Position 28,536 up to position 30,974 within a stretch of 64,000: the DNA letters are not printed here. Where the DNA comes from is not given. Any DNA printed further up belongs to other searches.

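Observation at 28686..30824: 712-aa orphan protein between an amino-acid dehydrogenase and an AMP-ligase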

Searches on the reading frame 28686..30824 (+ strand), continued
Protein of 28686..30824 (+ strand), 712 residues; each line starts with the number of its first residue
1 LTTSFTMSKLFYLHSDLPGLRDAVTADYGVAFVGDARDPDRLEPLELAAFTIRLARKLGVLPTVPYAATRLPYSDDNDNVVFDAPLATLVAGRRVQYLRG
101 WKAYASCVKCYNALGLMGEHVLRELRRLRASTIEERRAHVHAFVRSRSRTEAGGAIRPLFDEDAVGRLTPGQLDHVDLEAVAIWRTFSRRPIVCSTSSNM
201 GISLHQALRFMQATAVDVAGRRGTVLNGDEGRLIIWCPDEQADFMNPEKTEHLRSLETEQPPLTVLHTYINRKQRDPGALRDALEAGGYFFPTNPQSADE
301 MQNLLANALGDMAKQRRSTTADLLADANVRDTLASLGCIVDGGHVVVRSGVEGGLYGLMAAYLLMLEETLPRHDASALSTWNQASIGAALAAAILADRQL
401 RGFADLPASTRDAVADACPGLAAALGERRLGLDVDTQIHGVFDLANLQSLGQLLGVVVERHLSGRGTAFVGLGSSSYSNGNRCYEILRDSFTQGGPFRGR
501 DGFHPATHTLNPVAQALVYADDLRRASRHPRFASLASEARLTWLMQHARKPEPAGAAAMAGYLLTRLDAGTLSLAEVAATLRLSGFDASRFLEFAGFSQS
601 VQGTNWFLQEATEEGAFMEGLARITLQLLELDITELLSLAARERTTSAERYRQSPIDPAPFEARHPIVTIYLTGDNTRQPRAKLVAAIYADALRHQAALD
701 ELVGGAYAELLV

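Call 28: fold_search(model_id=the predicted structure, library=pdb)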
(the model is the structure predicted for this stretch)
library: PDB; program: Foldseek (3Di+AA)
matches with E <= 10: 534; with E <= 0.001: 8
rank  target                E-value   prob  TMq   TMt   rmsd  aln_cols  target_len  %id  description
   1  8zkv_D                2.2e-04  1.00  0.28  0.55   9.4       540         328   10  Crystal structure of mutant catalytic domains of threonine deaminase in complex with PLP (released 2024-06-12)
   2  9d2q                  2.7e-04  1.00  0.31  0.43   7.8       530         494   10  Crystal structure of E. coli Threonine dehydratase (released 2025-04-09)
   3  8zkv_C                3.4e-04  1.00  0.31  0.61   7.8       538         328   10  Crystal structure of mutant catalytic domains of threonine deaminase in complex with PLP (released 2024-06-12)
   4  8zkv_B                5.1e-04  1.00  0.28  0.54   8.4       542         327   10  Crystal structure of mutant catalytic domains of threonine deaminase in complex with PLP (released 2024-06-12)
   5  8zkv_A                5.3e-04  1.00  0.31  0.61   8.2       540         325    9  Crystal structure of mutant catalytic domains of threonine deaminase in complex with PLP (released 2024-06-12)
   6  4d9g_A                6.1e-04  1.00  0.29  0.49  10.1       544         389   11  Crystal structure of Selenomethionine incorporated holo Diaminopropionate ammonia lyase from Escherichia coli (released 2012-04-25)
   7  4d9g_B                8.3e-04  1.00  0.31  0.50  10.0       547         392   10  Crystal structure of Selenomethionine incorporated holo Diaminopropionate ammonia lyase from Escherichia coli (released 2012-04-25)
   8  4d9k_C                8.3e-04  1.00  0.26  0.46  11.9       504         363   10  Crystal structure of Escherichia coli Diaminopropionate ammonia lyase in apo form (released 2012-04-25)
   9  5ygr_D                1.6e-03  1.00  0.32  0.52  11.1       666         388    9  Crystal structure of PLP bound Diaminopropionate ammonia lyase from Salmonella typhimurium (released 2018-03-07)
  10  8y1j_B                2.0e-03  1.00  0.29  0.41   8.3       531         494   12  Structure of the pyridoxal 5'-phosphate-dependent (PLP) threonine deaminase ilvA1 from Pseudomonas aeruginosa PAO1 (released 2024-05-22)
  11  4d9k_A                2.2e-03  1.00  0.25  0.45  12.7       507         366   10  Crystal structure of Escherichia coli Diaminopropionate ammonia lyase in apo form (released 2012-04-25)
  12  4d9m_B                2.5e-03  1.00  0.30  0.52   9.5       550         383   10  Crystal structure of Diaminopropionate ammonia lyase from Escherichia coli in complex with aminoacrylate-PLP azomethin (released 2012-04-25)
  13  8y1j_A                2.6e-03  1.00  0.28  0.38   8.5       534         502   12  Structure of the pyridoxal 5'-phosphate-dependent (PLP) threonine deaminase ilvA1 from Pseudomonas aeruginosa PAO1 (released 2024-05-22)
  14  3iau_A                2.7e-03  1.00  0.29  0.52  10.5       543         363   11  The structure of the processed form of threonine deaminase isoform 2 from Solanum lycopersicum (released 2009-07-28)
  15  8g1y_B                3.2e-03  0.96  0.24  0.32  20.2       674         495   10  Crystal Structure of the Threonine Synthase from Streptococcus pneumoniae in complex with Pyridoxal 5-phosphate. (released 2023-02-15)
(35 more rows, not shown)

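Call 44: find_related_loci(query=A1, collection=genome_contigs, flank=10000)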
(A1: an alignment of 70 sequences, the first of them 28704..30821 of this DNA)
Query A1 (706 aa) in genome_contigs; peptide patterns used: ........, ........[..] (x = any residue, [..] = any of these).
78 stretches matched a pattern; 45 encode a relative of the query (tblastn E <= 1e-3); 44 distinct loci.
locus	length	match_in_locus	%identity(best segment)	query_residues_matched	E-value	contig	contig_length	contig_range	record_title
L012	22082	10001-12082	65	1-697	0e+0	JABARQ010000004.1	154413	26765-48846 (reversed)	MAG: Prosthecobacter sp. isolate Bin_70R c_000000000494, whole genome shotgun sequence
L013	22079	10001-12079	63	1-697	0e+0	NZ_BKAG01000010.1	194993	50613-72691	Brevifollis gellanilyticus strain NBRC 108608 sequence010, whole genome shotgun sequence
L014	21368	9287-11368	65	1-697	0e+0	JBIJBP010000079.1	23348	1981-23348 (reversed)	MAG: Prosthecobacter sp. isolate ME2006-08-08D7_3300042516_group2_bin8 Rohwer_bin2775_scaffold_1050_c1, whole genome sho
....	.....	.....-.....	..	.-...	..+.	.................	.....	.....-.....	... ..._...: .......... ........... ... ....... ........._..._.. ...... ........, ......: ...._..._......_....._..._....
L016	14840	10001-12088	61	1-697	0e+0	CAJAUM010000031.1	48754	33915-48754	MAG: uncultured Bacteroidales bacterium isolate Loc090907-6m_bin-511 genome assembly, contig: bin-511:031/155, whole gen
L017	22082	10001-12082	65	1-697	0e+0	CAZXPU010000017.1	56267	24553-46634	MAG TPA_asm: uncultured Brevifollis sp. isolate SRP292972_co3_92 genome assembly, contig: NODE_466_length_56267_cov_5.51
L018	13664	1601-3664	64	5-696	0e+0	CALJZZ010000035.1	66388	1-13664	MAG TPA_asm: uncultured Verrucomicrobiaceae bacterium isolate SRR1506984_bin.23_CONCOCT_v1.1_MAG genome assembly, contig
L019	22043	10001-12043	64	1-682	0e+0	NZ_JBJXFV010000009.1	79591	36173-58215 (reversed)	MAG: Prosthecobacter sp. isolate F1F2.bin.412 k127_17352, whole genome shotgun sequence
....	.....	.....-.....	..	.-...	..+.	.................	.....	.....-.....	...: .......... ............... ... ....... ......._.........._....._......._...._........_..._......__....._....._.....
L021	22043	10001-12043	63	1-682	0e+0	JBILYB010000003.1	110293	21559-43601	MAG: Prosthecobacter sp. isolate ME2018-11-08GD_3300042940_group8_bin26 Rohwer_bin2789_scaffold_77_c1, whole genome shot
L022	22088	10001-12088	56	1-698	0e+0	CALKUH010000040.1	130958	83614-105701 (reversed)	MAG TPA_asm: uncultured Verrucomicrobia bacterium isolate SRR5576005_bin.86_CONCOCT_v1.1_MAG genome assembly, contig: ER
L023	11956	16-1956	57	32-682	0e+0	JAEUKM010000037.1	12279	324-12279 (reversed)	MAG: Rhodospirillaceae bacterium isolate new MAG-95 k141_2763237, whole genome shotgun sequence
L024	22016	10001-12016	57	3-681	0e+0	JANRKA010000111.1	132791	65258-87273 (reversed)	MAG: Elusimicrobiota bacterium isolate bins.479 k141_3512445, whole genome shotgun sequence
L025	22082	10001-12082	50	6-699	0e+0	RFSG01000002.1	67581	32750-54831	MAG: Sphingobacteriia bacterium isolate WB4_1_1474 contig_100_1, whole genome shotgun sequence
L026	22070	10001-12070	55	3-699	0e+0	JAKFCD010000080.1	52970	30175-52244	MAG: Elusimicrobiota bacterium isolate LC012 contig-124_626, whole genome shotgun sequence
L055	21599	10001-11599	29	110-690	3e-60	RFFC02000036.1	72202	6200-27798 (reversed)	MAG: Hormoscilla sp. GUM202 Ga0207354_136, whole genome shotgun sequence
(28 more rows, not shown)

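Call 53: find_encoding_contigs(protein=P0009, flank=10000, max_places=1)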
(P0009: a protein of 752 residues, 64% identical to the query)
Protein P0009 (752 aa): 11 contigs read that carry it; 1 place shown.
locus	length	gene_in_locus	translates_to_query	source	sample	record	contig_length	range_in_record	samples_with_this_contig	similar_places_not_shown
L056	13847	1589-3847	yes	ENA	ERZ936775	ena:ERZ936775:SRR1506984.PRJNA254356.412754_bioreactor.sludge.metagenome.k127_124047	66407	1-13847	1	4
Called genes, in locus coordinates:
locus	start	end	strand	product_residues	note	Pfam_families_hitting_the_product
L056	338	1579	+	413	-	PF02812:ELFV_dehydrog_N, PF00208:ELFV_dehydrog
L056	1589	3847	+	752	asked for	-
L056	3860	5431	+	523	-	PF00501:AMP-binding, PF13193:AMP-binding_C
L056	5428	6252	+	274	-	-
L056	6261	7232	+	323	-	PF00132:Hexapep, PF14602:Hexapep_2 (weak)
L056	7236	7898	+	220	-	PF04199:Cyclase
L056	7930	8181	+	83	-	-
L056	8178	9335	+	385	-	PF13489:Methyltransf_23, PF05175:MTS (faint), PF08241:Methyltransf_11, PF08242:Methyltransf_12, PF13649:Methyltransf_25, PF13847:Methyltransf_31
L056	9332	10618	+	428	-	PF02522:Antibiotic_NAT, PF09940:DUF2172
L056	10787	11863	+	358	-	PF13384:HTH_23 (weak), PF13518:HTH_28 (faint), PF13551:HTH_29 (weak), PF13358:DDE_3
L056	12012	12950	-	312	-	PF14100:DUF6807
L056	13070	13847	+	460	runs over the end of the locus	-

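Call 54: find_encoding_contigs(protein=P0069, flank=10000, max_places=1)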
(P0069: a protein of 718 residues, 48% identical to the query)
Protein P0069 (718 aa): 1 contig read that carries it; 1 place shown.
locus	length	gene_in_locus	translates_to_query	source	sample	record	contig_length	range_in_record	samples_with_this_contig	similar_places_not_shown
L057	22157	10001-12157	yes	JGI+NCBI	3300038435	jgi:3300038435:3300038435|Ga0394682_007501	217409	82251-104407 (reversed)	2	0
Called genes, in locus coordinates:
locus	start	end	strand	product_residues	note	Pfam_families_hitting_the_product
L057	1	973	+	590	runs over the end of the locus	-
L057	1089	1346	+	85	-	-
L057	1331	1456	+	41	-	-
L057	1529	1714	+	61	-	-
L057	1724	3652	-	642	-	PF13522:GATase_6, PF13537:GATase_7, PF00733:Asn_synthase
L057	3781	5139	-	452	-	PF02310:B12-binding (faint), PF04055:Radical_SAM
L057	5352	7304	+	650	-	-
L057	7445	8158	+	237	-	PF00155:Aminotran_1_2, PF01041:DegT_DnrJ_EryC1, PF01212:Beta_elim_lyase (faint), PF00266:Aminotran_5 (weak)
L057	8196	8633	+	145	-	PF01041:DegT_DnrJ_EryC1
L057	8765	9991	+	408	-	PF02655:ATP-grasp_3, PF13535:ATP-grasp_4, PF18603:LAL_C2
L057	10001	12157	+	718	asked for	-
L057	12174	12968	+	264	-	PF01209:Ubie_methyltran (faint), PF05175:MTS (weak), PF13489:Methyltransf_23, PF13847:Methyltransf_31, PF08241:Methyltransf_11, PF08242:Methyltransf_12, PF13649:Methyltransf_25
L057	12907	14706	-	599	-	PF02543:Carbam_trans_N, PF16861:Carbam_trans_C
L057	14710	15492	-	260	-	-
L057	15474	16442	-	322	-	PF00535:Glycos_transf_2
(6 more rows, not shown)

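Call 60: search_protein_representatives(alignment_id=A1)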
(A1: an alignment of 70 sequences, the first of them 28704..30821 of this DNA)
Query: 70 sequences, 742 profile positions. Proteins with E-value up to 0.001 (for the whole library): 104; up to 1e-10: 94; up to 1e-30: 59. The best 104 are listed.
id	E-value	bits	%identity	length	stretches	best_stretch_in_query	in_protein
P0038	0.0e+00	1133.1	-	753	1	2-741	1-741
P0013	0.0e+00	1115.7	-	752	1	1-741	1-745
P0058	0.0e+00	1086.9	-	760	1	3-741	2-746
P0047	0.0e+00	1059.8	-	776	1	3-740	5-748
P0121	0.0e+00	1015.5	-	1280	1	30-739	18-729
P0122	0.0e+00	1011.2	-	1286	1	30-739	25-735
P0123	9.7e-294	992.8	-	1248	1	5-701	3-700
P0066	1.7e-291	985.4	-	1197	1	31-727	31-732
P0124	1.2e-246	837.0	-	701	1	3-683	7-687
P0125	4.8e-238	808.6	-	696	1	4-684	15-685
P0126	1.7e-226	770.4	-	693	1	3-680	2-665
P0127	2.1e-222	757.0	-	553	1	189-735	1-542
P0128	9.8e-211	718.4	-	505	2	117-394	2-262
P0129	3.7e-201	686.7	-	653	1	4-684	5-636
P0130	4.4e-200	683.2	-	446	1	3-445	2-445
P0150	3.1e-56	207.5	-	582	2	77-509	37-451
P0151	9.4e-56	206.0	-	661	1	37-629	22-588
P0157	4.2e-47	177.3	-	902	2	73-299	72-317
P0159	3.1e-44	167.9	-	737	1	79-633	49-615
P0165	6.5e-39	150.3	-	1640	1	135-588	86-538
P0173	3.7e-35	137.8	-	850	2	70-299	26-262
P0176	1.7e-30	122.4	-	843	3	160-462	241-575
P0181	6.3e-26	107.3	-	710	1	72-623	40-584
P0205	7.4e-13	64.1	-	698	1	75-552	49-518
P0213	1.2e-07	46.9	-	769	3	254-422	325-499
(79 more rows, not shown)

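Call 61: search_protein_families(library=pfam, proteins=[P0150, P0151, P0157, P0159, P0165, P0173, P0176, P0181, P0205, P0213], max_evalue=0.01)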
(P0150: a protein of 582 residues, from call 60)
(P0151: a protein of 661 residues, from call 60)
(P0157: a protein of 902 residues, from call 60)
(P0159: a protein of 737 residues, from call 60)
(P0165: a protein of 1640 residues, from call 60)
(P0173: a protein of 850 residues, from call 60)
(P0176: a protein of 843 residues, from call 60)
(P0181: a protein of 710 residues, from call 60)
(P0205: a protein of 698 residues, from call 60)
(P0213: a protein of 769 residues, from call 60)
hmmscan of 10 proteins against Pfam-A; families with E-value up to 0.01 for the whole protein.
P0150 (582 aa): 0 families

P0151 (661 aa): 1 family
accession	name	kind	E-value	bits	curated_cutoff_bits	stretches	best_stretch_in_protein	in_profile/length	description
PF08823.16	PG_binding_2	-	0.0077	16.9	21.1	0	76-110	27-72/74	Putative peptidoglycan binding domain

P0157 (902 aa): 0 families

P0159 (737 aa): 0 families

P0165 (1640 aa): 3 families
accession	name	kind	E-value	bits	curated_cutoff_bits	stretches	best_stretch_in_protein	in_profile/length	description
PF01645.23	Glu_synthase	-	1.6e-63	215.5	20.4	1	1026-1314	69-362/369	Conserved region in glutamate synthase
PF04898.20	Glu_syn_central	-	1.2e-27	97.4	22.8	1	648-891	5-277/277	Glutamate synthase central domain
PF01493.24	GXGXG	-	2.1e-19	70.3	32.5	1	1396-1527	31-170/190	GXGXG motif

P0173 (850 aa): 0 families

P0176 (843 aa): 0 families

P0181 (710 aa): 0 families

P0205 (698 aa): 0 families

P0213 (769 aa): 0 families

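Call 63: find_encoding_contigs(protein=P0165, flank=10000, max_places=2)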
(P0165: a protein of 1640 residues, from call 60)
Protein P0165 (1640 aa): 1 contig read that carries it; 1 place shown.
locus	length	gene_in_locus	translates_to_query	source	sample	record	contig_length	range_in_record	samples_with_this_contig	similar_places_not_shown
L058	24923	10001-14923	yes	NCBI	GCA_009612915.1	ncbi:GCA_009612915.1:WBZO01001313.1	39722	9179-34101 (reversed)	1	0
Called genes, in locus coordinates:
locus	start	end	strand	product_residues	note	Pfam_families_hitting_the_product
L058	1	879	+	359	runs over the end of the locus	PF05140:ResB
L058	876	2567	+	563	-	PF01578:Cytochrom_C_asm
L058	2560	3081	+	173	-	PF00085:Thioredoxin (weak), PF00578:AhpC-TSA, PF08534:Redoxin, PF13905:Thioredoxin_8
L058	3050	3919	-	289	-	PF05448:AXE1 (faint), PF20434:BD-FAE (faint), PF00326:Peptidase_S9, PF12146:Hydrolase_4 (faint), PF12697:Abhydrolase_6 (weak)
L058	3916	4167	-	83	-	-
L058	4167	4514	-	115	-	-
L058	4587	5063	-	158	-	-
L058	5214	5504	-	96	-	PF01541:GIY-YIG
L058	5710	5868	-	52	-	-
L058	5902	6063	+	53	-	-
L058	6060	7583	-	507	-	-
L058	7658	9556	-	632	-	-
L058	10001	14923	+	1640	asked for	PF04898:Glu_syn_central, PF01645:Glu_synthase, PF01493:GXGXG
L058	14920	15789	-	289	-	-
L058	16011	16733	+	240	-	PF00027:cNMP_binding, PF13545:HTH_Crp_2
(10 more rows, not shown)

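Call 71: search_protein_families(library=pfam, proteins=[L056:7930-8181:+, L002:20086-20337:+, L004:9765-10004:+, L056:5428-6252:+], max_evalue=1)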
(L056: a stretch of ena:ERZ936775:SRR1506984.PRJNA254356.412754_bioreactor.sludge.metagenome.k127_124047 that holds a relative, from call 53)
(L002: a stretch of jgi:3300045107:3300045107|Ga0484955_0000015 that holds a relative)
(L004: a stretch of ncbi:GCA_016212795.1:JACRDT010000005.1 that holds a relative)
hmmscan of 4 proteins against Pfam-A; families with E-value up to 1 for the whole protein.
L056:7930-8181:+ (83 aa): 2 families
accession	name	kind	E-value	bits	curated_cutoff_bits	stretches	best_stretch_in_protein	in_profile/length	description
PF00550.31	PP-binding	-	0.00023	21.8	20.8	1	36-75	29-66/67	Phosphopantetheine attachment site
PF05314.16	Baculo_ODV-E27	-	0.22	10.9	25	1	35-71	141-178/295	Baculovirus occlusion-derived virus envelope protein EC27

L002:20086-20337:+ (83 aa): 1 family
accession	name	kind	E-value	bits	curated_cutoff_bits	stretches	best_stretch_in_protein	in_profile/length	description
PF00550.31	PP-binding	-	0.00011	22.9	20.8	1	31-75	25-66/67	Phosphopantetheine attachment site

L004:9765-10004:+ (79 aa): 2 families
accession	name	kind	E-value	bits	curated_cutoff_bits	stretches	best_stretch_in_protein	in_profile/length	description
PF00550.31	PP-binding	-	1.8e-05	25.3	20.8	1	8-70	8-67/67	Phosphopantetheine attachment site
PF14573.12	PP-binding_2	-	0.013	16.1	32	1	30-71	46-85/96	Acyl-carrier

L056:5428-6252:+ (274 aa): 4 families
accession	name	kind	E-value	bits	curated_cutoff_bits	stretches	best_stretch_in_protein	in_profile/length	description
PF00903.31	Glyoxalase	-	0.0001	23.1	20.6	1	134-269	9-121/121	Glyoxalase/Bleomycin resistance protein/Dioxygenase superfamily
PF22677.2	Ble-like_N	-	0.0061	16.7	24.5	1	133-154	8-29/41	Bleomycin resistance protein-like N-terminal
PF13468.12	Glyoxalase_3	-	0.12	12.9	25.1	0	130-156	4-30/176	Glyoxalase-like domain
PF16914.10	TetR_C_12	-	0.18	12.3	27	1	136-167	69-100/105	Bacterial transcriptional repressor C-terminal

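Call 75: find_encoding_contigs(protein=P0159, flank=8000, max_places=2)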
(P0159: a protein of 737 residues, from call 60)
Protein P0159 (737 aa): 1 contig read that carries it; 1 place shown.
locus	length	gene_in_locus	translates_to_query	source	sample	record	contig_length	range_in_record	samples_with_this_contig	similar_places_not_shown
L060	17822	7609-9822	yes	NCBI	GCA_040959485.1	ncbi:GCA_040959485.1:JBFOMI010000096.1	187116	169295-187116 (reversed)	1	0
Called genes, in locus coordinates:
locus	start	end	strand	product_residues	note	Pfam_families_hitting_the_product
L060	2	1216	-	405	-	?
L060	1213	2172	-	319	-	-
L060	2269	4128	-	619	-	PF02743:dCache_1 (weak), PF00512:HisKA, PF02518:HATPase_c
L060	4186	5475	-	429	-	-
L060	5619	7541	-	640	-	PF00512:HisKA, PF02518:HATPase_c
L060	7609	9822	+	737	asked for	-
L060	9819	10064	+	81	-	-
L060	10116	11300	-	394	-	PF01612:DNA_pol_A_exo1, PF00570:HRDC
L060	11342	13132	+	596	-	PF01336:tRNA_anti-codon, PF00152:tRNA-synt_2, PF02938:GAD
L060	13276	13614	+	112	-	PF05071:NDUFA12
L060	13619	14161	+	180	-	PF02470:MlaD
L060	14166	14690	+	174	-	PF09923:DUF2155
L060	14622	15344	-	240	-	PF01569:PAP2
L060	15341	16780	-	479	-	PF02366:PMT (weak), PF13231:PMT_2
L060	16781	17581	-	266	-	PF05690:ThiG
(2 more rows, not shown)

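Call 76: find_encoding_contigs(protein=P0151, flank=8000, max_places=2)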
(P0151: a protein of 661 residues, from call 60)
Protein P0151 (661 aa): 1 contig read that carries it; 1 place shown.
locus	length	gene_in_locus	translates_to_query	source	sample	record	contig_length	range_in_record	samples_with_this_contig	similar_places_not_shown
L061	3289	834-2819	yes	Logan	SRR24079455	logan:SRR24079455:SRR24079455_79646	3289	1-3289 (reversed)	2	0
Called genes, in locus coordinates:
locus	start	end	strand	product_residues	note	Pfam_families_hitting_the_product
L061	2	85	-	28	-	?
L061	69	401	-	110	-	-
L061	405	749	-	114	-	-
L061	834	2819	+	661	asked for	-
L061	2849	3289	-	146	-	?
